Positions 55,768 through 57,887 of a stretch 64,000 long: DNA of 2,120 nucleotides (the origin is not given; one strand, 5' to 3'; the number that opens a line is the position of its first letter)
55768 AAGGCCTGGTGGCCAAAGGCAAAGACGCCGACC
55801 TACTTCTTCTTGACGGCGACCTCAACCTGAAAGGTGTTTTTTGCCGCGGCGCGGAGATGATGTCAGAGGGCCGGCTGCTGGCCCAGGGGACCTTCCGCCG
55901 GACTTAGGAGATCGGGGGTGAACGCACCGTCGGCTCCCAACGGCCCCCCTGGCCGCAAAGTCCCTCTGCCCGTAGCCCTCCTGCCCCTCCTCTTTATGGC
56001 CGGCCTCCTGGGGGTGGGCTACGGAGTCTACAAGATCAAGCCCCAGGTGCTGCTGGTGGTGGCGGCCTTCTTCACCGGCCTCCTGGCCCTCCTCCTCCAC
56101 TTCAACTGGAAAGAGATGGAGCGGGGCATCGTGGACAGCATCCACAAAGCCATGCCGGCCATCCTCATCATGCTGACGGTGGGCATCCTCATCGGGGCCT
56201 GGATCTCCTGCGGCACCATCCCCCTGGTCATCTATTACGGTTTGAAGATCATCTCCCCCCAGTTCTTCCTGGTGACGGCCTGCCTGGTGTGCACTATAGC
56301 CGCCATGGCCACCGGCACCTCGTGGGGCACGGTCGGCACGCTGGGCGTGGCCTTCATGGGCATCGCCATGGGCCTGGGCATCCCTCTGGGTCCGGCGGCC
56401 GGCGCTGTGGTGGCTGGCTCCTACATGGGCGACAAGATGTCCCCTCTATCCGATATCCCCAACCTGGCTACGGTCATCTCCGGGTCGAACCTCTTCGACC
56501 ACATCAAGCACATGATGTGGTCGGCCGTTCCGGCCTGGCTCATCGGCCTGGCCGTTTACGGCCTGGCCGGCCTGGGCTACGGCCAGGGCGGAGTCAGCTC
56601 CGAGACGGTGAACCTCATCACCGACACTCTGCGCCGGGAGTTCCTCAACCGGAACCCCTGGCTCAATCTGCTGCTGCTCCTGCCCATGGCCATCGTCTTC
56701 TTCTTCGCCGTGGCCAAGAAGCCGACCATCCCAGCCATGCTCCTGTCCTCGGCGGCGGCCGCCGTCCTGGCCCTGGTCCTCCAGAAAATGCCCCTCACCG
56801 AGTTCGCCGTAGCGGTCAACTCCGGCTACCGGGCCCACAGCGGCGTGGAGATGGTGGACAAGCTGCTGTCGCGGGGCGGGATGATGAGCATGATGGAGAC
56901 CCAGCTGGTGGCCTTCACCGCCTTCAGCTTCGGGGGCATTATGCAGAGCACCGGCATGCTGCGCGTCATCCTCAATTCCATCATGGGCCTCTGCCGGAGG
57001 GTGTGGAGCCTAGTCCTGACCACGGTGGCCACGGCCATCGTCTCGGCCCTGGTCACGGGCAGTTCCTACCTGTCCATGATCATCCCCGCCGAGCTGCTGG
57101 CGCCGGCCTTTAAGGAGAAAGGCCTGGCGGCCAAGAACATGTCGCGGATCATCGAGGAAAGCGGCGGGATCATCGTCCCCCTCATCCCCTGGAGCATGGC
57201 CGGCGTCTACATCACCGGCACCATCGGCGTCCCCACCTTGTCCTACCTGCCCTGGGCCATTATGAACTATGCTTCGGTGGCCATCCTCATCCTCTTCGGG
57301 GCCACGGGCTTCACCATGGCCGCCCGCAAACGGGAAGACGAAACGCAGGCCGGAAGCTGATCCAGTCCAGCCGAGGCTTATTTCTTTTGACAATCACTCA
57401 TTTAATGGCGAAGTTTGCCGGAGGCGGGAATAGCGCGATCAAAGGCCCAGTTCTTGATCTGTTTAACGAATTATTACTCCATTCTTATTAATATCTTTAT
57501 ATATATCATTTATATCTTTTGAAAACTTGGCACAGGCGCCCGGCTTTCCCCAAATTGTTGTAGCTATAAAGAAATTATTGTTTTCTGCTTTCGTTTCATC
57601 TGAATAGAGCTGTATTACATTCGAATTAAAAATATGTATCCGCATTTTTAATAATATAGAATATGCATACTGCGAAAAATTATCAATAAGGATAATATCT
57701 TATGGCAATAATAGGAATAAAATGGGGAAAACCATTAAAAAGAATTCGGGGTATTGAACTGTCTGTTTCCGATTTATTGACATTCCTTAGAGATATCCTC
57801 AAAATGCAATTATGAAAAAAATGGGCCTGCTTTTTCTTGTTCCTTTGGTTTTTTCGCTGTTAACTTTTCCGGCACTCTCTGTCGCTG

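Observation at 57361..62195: Mosaic, probably horizontally acquired island: AT-rich spacer, class-C beta-lactamase-family hydrolase, tRNA-Leu remnant, low-GC Ig-like gene, IS element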

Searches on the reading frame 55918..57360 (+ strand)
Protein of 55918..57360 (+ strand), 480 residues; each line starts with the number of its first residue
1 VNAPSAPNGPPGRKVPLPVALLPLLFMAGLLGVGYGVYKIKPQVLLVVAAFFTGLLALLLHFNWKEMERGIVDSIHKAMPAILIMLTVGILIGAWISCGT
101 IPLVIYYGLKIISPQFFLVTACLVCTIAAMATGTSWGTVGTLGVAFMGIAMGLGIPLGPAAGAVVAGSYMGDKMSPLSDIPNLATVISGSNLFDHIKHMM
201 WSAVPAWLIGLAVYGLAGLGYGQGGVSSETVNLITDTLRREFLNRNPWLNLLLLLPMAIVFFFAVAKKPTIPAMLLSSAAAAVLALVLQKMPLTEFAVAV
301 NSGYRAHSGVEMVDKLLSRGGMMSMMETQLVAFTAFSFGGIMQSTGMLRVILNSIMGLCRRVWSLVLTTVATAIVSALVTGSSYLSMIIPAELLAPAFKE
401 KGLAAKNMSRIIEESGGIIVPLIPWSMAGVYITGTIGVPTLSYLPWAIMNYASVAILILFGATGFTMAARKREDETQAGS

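Call 8: search_protein_families(library=pfam, proteins=[window:55918-57360:+], max_evalue=0.01)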
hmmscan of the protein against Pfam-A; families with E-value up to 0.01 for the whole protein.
window:55918-57360:+ (480 aa): 1 family
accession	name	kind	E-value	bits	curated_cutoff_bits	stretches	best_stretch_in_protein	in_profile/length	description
PF03553.21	Na_H_antiporter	-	9.1e-55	186.5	23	2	168-465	2-303/303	Na+/H+ antiporter family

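Call 9: search_protein_families(library=ncbifam, proteins=[window:55918-57360:+], max_evalue=0.01)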
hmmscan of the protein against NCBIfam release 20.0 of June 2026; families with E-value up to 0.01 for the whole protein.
window:55918-57360:+ (480 aa): 3 families
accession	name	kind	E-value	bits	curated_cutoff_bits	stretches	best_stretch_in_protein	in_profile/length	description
TIGR00931.1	antiport_nhaC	equivalog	2.1e-136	455.3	370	1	19-469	7-452/454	Na+/H+ antiporter NhaC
NF052307.1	ArgOrthExpArcD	equivalog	1.2e-99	334.3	650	1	12-469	15-467/469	arginine/ornithine antiporter ArcD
NF000013.1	tet_NaH_anti_35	exception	1.3e-06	27.8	750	1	77-204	190-318/369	tetracycline efflux Na+/H+ antiporter family transporter Tet(35)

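Call 14: find_encoding_contigs(protein=window:55918-57360:+, flank=10000, max_places=8)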
Protein window:55918-57360:+ (480 aa): no gene with exactly this product is on record in the collection.

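Call 16: find_related_loci(query=window:55918-57360:+, collection=genome_contigs, flank=10000)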
Query window:55918-57360:+ (480 aa) in genome_contigs; peptide patterns used: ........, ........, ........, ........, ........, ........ (x = any residue, [..] = any of these).
223 stretches matched a pattern; 197 encode a relative of the query (tblastn E <= 1e-3); the best 80 are kept; 80 distinct loci.
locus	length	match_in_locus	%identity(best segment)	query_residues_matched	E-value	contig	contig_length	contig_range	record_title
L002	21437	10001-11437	81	2-480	0e+0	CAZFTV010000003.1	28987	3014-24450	MAG TPA_asm: uncultured Eubacteriales bacterium isolate binchicken_co364_3 genome assembly, contig: NODE_1188_length_289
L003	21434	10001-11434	82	2-480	0e+0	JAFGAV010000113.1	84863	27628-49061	MAG: Candidatus Aminicenantes bacterium isolate Zod_maxbin.0345_1 k87_7719983, whole genome shotgun sequence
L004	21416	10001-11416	72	4-480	0e+0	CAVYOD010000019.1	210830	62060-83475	MAG: Candidatus Aminicenantes bacterium isolate MFD04408.bin.2.57 genome assembly, contig: contig_39997, whole genome sh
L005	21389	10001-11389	72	13-480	0e+0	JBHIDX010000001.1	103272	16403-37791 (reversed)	MAG: Candidatus Aminicenantales bacterium isolate b3.sp3_bin.11 NODE_5_length_103272_cov_9.183032, whole genome shotgun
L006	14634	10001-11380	74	13-477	0e+0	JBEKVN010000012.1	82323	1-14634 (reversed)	MAG: Candidatus Aminicenantales bacterium isolate SPRUCE 605 SPRUCE_605_12, whole genome shotgun sequence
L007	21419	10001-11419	72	2-479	0e+0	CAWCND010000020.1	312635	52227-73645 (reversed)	MAG: Candidatus Aminicenantes bacterium isolate MFD03726.bin.3.73 genome assembly, contig: contig_63539, whole genome sh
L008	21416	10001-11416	71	4-480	0e+0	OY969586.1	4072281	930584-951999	MAG: Candidatus Aminicenantes bacterium isolate MFD10007.bin.c.2 genome assembly, chromosome: 1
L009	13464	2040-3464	69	1-480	0e+0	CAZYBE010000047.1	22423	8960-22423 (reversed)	MAG TPA_asm: uncultured Eubacteriales bacterium isolate binchicken_co376_124 genome assembly, contig: NODE_2091_length_2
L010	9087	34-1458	72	1-480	0e+0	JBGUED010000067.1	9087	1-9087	MAG: Candidatus Aminicenantaceae bacterium isolate 11D-13 NODE_67_length_9087_cov_2.736515, whole genome shotgun sequenc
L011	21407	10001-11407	72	8-480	0e+0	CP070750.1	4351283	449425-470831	MAG: Candidatus Aminicenantes bacterium isolate bin34 chromosome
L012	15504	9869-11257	71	13-480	0e+0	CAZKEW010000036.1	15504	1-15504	MAG TPA_asm: uncultured Eubacteriales bacterium isolate binchicken_co266_180 genome assembly, contig: NODE_6389_length_1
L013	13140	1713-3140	70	1-480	0e+0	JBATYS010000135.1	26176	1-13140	MAG: Candidatus Aminicenantaceae bacterium isolate MFD12937_ilm_asm_bin5 k127_346279, whole genome shotgun sequence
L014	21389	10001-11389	72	13-480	0e+0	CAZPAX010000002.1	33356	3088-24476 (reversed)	MAG TPA_asm: uncultured Eubacteriales bacterium isolate binchicken_co124_359 genome assembly, contig: NODE_429_length_33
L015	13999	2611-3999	72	13-480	0e+0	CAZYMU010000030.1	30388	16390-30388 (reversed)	MAG TPA_asm: uncultured Eubacteriales bacterium isolate binchicken_co262_58 genome assembly, contig: NODE_1353_length_30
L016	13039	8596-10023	70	1-480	0e+0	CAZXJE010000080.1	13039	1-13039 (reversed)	MAG TPA_asm: uncultured Eubacteriales bacterium isolate SRP068000_co2_124 genome assembly, contig: NODE_4782_length_1303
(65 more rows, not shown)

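Call 24: search_protein_families(library=pfam, proteins=[L003:11449-11865:-, L003:11885-12967:-, L003:13048-13917:-, L003:13954-16053:+, L003:16572-17936:+, L003:17941-19119:+, L003:19116-21230:-, L002:11470-11856:-, L002:11900-13183:-, L002:13221-14612:+], max_evalue=0.001)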
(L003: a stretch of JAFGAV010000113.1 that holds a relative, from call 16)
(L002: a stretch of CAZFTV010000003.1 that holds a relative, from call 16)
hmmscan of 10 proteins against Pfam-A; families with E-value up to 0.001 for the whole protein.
L003:11449-11865:- (138 aa): 0 families

L003:11885-12967:- (360 aa): 6 families
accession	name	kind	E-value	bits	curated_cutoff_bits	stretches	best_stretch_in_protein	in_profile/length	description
PF00158.32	Sigma54_activat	-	1.9e-69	233.1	20.2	1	53-219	1-167/168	Sigma-54 interaction domain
PF14532.12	Sigma54_activ_2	-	1.5e-24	87.2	25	1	54-224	1-138/138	Sigma-54 interaction domain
PF25601.1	AAA_lid_14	-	4.4e-16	58.9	27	1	225-306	1-81/87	AAA+ ATPase lid domain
PF13191.12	AAA_16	-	9.1e-07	30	32.6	1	53-170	2-121/167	AAA ATPase domain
PF07728.20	AAA_5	-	1.3e-06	28.9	22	1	76-180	1-103/139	AAA domain (dynein-related subfamily)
PF02954.25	HTH_8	-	4.9e-05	23.4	22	1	320-351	5-36/42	Bacterial regulatory protein, Fis family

L003:13048-13917:- (289 aa): 0 families

L003:13954-16053:+ (699 aa): 2 families
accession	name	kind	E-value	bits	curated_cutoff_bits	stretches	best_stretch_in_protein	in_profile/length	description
PF03190.21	Thioredox_DsbH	-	8.7e-75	250.6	27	1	2-161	2-161/163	Protein of unknown function, DUF255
PF13899.12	Thioredoxin_7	-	1e-12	48.4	27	1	21-85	1-65/83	Thioredoxin-like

L003:16572-17936:+ (454 aa): 4 families
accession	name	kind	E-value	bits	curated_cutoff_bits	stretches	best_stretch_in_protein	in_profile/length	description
PF14522.11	Cytochrome_C7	-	8.9e-06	25.9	24.8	0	74-134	43-66/67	Cytochrome c7 and related cytochrome c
PF13435.11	Cytochrome_C554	-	1.1e-05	26.7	20.8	1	51-135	4-84/84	Cytochrome c554 and c-prime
PF14537.11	Cytochrom_c3_2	-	2.5e-05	25.1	25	0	178-223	24-67/79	Cytochrome c3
PF22113.1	Mtrc-MtrF_II-IV_dom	-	0.00053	20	30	1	96-224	6-131/176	Outer membrane cytochrome MtrC/MtrF-like, domains II/IV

L003:17941-19119:+ (392 aa): 0 families

L003:19116-21230:- (704 aa): 18 families
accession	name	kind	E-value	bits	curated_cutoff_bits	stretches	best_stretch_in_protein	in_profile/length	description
PF14559.12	TPR_19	-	1.1e-29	102.9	25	3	220-273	5-58/68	Tetratricopeptide repeat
PF13428.12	TPR_14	-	1.2e-19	69.3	23.5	0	209-243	4-38/44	Tetratricopeptide repeat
PF13432.12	TPR_16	-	1.3e-14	54.8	32.7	1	588-647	1-60/65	Tetratricopeptide repeat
PF07719.23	TPR_2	-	8.3e-14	50.9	27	0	618-645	1-28/34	Tetratricopeptide repeat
PF13424.12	TPR_12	-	6.1e-11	42.8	30.1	0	598-645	24-72/77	Tetratricopeptide repeat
PF12895.13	ANAPC3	-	8.7e-11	42.4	27.2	0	223-298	6-80/82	Anaphase-promoting complex, cyclosome, subunit 3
PF00515.34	TPR_1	-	5.4e-10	39.1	27.8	0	619-645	2-28/34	Tetratricopeptide repeat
PF13174.12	TPR_6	-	1.8e-09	38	26.3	0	426-451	7-32/33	Tetratricopeptide repeat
PF13181.12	TPR_8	-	1.5e-08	34.6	25.7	0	157-182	6-31/34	Tetratricopeptide repeat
PF13414.12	TPR_11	-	2.4e-05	24.4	26.8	0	76-112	6-42/42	TPR repeat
PF00637.26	Clathrin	-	8.7e-05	22.7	29.6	1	118-180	7-70/143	Region in Clathrin and VPS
PF14938.12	SNAP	-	9.3e-05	22.5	25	0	156-201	98-144/282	Soluble NSF attachment protein, SNAP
PF23914.1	TPR_CcmH_CycH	-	9.8e-05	22.7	42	0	181-273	59-154/158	Cytochrome c-type biogenesis protein H TPR domain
PF20308.4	TPR-S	-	0.00036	21.5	27.6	0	22-105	30-99/102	Tetratricopeptide Repeats-Sensor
PF23300.3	HEAT_Nup120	-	0.00038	20.8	29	0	159-269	33-154/170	Nucleoporin Nup120, HEAT repeats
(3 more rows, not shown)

L002:11470-11856:- (128 aa): 0 families

L002:11900-13183:- (427 aa): 8 families
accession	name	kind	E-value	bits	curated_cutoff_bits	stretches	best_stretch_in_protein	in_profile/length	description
PF00158.32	Sigma54_activat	-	2.9e-64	216.2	20.2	1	124-290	1-167/168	Sigma-54 interaction domain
PF14532.12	Sigma54_activ_2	-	1.3e-22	81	25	1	125-295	1-138/138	Sigma-54 interaction domain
PF25601.1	AAA_lid_14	-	1.3e-10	41.4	27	1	296-342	1-47/87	AAA+ ATPase lid domain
PF07728.20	AAA_5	-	4.4e-07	30.4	22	1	147-266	1-123/139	AAA domain (dynein-related subfamily)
PF02954.25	HTH_8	-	1.7e-06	28.1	22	1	387-418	5-36/42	Bacterial regulatory protein, Fis family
PF13191.12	AAA_16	-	8.9e-06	26.7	32.6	1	124-241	2-121/167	AAA ATPase domain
PF01078.27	Mg_chelatase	-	0.00027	20.9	20.3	0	201-265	91-157/207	Magnesium chelatase, subunit ChlI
PF00004.35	AAA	-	0.00051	20.9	21.2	1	148-281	1-127/131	ATPase family associated with various cellular activities (AAA)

L002:13221-14612:+ (463 aa): 5 families
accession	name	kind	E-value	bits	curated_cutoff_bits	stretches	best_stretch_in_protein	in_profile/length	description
PF13435.11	Cytochrome_C554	-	1.4e-06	29.6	20.8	1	59-144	3-84/84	Cytochrome c554 and c-prime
PF03264.19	Cytochrom_NNT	-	5.8e-06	26.6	24.1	1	186-237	33-80/174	NapC/NirT cytochrome c family, N-terminal region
PF14522.11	Cytochrome_C7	-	1.4e-05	25.2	24.8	0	83-143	43-66/67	Cytochrome c7 and related cytochrome c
PF14537.11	Cytochrom_c3_2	-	0.00025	21.9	25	0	189-233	26-68/79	Cytochrome c3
PF22113.1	Mtrc-MtrF_II-IV_dom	-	0.0003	20.8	30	1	105-240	6-138/176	Outer membrane cytochrome MtrC/MtrF-like, domains II/IV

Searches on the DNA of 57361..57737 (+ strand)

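Call 91: search_dna_similar(query=window:57361-57737:+, collection=plasmids, mode=distant, max_evalue=0.01, max_rows=10)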
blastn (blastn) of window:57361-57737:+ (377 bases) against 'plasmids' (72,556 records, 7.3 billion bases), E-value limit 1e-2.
Records with a match: 1; places in all: 1; records where one place covers at least 80% of the query: 0.
Best place of each record, by identity: 90-95% 1.
By first word of the organism name: Pantoea 1.
By predicted mobility (MOB-suite, as given by PLSDB): non-mobilizable 1.
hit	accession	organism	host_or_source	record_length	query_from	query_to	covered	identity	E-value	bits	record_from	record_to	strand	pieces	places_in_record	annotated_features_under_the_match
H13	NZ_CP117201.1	Pantoea sp. SS70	Solanum tuberosum L.,cell culture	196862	125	159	9%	94.3%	5e-5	55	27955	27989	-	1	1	hypothetical protein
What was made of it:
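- Tried and rejected: Plasmids gave one trivial 35-nt hit for the AT-rich stretch (call 91).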

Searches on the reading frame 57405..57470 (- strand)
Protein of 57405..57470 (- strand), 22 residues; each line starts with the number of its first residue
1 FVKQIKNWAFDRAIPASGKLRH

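Call 88: search_protein_families(library=pfam, proteins=[window:57405-57470:-], max_evalue=10)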
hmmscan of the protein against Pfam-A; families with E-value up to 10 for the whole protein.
seq(22 aa): 0 families

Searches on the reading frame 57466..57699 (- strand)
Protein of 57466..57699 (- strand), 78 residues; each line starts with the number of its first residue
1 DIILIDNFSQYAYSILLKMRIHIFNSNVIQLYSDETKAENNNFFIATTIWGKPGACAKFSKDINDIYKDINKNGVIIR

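Call 88: search_protein_families(library=pfam, proteins=[window:57466-57699:-], max_evalue=10)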
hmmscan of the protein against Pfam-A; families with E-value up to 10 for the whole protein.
seq(78 aa): 1 family
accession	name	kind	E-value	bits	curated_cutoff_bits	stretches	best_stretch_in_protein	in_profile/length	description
PF15561.11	Imm15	-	0.025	15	22.9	1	10-53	41-84/151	Immunity protein 15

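Call 93: search_protein_representatives(protein=window:57466-57699:-)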
Query: 78 residues. Proteins with E-value up to 0.001 (for the whole library): 5; up to 1e-10: 1; up to 1e-30: 0. The best 5 are listed.
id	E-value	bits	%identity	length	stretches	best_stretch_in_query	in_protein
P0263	5.1e-19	83.8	64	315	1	19-77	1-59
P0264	8.3e-09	51.4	66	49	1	29-69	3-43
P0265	5.4e-06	42.5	63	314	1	29-74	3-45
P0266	9.3e-06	41.7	47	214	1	29-75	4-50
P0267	3.0e-05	40.1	54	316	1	29-69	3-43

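Call 94: search_protein_families(library=pfam, proteins=[P0263, P0265, P0266, P0267, P0264], max_evalue=0.01)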
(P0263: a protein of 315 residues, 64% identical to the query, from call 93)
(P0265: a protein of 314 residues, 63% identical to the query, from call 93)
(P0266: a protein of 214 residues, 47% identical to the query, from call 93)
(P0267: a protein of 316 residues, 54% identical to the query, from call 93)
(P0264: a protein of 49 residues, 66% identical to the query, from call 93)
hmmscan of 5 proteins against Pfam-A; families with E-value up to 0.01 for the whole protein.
P0263 (315 aa): 1 family
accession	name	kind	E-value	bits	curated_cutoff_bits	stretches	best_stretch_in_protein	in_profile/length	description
PF12686.12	DUF3800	-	0.0081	17.3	21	0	63-253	51-145/149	Protein of unknown function (DUF3800)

P0265 (314 aa): 0 families

P0266 (214 aa): 0 families

P0267 (316 aa): 0 families

P0264 (49 aa): 0 families

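Call 97: search_protein_families(library=padloc, proteins=[P0263, P0265, P0267], max_evalue=0.01)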
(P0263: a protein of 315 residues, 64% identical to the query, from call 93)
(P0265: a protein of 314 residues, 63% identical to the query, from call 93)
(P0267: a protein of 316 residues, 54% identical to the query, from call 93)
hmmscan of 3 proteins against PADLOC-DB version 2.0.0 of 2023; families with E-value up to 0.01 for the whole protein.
P0263 (315 aa): 0 families

P0265 (314 aa): 0 families

P0267 (316 aa): 0 families

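Call 98: search_protein_families(library=phrogs, proteins=[P0263, P0265, P0267], max_evalue=0.01)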
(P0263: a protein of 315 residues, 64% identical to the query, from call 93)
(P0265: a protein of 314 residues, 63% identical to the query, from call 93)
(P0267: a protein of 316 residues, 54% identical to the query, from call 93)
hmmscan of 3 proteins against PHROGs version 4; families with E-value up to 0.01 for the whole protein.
P0263 (315 aa): 0 families

P0265 (314 aa): 0 families

P0267 (316 aa): 0 families
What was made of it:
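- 57466..57645 (-): Relic of a truncated gene: the first 60 codons of a rare ~315-aa family of unknown function, followed by a stop. The remaining ~255 codons are missing. Full-length members give only a sub-threshold DUF3800 match, and nothing in PADLOC or PHROGs (calls 94, 97, 98).
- Tried and rejected: Pfam, PADLOC and PHROGs gave only a sub-threshold DUF3800 match (calls 94, 97, 98).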

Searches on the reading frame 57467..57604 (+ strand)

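Call 88: search_protein_families(library=pfam, proteins=[window:57467-57604:+], max_evalue=10)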
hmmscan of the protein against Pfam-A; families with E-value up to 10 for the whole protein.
seq(46 aa): 1 family
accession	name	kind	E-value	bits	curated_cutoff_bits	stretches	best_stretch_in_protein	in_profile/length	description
PF15086.11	UPF0542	-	0.12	12.7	27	1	2-15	26-39/68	Uncharacterised protein family UPF0542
